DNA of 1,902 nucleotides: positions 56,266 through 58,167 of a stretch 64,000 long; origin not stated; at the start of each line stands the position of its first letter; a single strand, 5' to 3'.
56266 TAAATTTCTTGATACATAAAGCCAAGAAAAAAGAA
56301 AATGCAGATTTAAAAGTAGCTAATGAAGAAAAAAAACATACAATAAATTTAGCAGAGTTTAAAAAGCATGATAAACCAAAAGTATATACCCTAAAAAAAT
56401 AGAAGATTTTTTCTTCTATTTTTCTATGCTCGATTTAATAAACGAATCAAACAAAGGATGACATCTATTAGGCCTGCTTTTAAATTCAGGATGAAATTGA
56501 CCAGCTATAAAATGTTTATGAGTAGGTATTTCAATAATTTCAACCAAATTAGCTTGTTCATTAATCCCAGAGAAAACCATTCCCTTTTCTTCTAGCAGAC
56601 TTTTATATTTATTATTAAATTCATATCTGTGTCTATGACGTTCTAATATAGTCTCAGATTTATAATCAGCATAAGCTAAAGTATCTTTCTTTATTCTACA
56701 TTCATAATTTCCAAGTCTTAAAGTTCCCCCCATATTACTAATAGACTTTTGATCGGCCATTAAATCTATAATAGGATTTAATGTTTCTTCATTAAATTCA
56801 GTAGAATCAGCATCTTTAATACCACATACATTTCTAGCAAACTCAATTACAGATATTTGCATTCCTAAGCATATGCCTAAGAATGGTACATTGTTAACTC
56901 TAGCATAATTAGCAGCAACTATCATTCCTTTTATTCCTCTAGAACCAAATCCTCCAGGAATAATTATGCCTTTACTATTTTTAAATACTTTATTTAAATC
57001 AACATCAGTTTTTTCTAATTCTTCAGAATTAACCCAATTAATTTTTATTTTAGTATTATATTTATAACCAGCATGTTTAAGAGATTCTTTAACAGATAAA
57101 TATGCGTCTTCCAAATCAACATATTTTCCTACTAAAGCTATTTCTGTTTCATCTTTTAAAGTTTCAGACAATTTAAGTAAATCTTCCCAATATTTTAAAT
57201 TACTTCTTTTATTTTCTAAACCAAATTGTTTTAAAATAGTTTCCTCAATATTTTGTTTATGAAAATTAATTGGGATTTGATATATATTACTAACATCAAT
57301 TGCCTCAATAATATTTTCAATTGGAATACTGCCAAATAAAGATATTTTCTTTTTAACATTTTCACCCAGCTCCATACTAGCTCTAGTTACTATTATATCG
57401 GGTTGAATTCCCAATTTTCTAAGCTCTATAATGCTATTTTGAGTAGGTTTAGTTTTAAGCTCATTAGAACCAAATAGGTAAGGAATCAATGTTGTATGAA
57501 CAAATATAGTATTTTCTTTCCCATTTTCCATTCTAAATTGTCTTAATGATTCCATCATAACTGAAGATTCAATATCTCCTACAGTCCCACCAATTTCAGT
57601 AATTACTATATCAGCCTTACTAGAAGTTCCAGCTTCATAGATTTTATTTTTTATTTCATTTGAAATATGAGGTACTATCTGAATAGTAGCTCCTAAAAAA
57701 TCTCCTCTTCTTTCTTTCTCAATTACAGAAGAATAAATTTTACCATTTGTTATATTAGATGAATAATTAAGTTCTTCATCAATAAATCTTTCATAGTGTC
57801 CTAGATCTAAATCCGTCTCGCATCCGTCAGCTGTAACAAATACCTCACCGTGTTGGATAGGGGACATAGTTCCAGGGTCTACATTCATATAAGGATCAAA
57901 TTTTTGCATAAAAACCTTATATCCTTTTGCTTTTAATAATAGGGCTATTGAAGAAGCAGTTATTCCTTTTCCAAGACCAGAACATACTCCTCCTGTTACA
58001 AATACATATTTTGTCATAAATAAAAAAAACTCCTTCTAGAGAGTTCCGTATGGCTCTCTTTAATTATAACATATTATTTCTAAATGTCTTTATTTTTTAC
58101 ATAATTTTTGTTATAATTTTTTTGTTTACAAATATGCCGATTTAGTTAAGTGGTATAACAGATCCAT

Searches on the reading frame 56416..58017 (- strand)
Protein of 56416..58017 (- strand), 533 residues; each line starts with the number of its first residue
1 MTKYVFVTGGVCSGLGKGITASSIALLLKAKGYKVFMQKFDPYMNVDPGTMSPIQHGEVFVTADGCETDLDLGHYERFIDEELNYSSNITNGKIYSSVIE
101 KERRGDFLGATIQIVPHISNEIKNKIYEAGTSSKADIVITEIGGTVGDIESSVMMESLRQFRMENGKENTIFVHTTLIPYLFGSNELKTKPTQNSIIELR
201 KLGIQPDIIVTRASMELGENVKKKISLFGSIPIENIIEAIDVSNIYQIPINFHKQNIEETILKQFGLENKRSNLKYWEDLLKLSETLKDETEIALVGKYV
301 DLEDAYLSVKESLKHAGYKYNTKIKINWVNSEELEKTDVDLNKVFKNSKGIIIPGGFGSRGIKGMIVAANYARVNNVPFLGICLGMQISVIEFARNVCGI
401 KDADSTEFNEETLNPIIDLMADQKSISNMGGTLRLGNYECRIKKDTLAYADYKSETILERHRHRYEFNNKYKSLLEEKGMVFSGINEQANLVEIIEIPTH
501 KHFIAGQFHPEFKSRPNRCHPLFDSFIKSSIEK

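Call 43: search_protein_families(library=pfam, proteins=[window:56416-58017:-])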
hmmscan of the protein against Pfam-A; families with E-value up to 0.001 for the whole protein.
window:56416-58017:- (533 aa): 3 families
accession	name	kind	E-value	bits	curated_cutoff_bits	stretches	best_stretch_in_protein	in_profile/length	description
PF06418.20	CTP_synth_N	-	1.3e-119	398.9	26.1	1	3-267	1-265/265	CTP synthase N-terminus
PF00117.34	GATase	-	1.2e-40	139.6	22.8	1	303-528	3-189/190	Glutamine amidotransferase class-I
PF01656.29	CbiA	-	0.00058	20.3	25.4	0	13-207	8-54/125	CobQ/CobB/MinD/ParA nucleotide binding domain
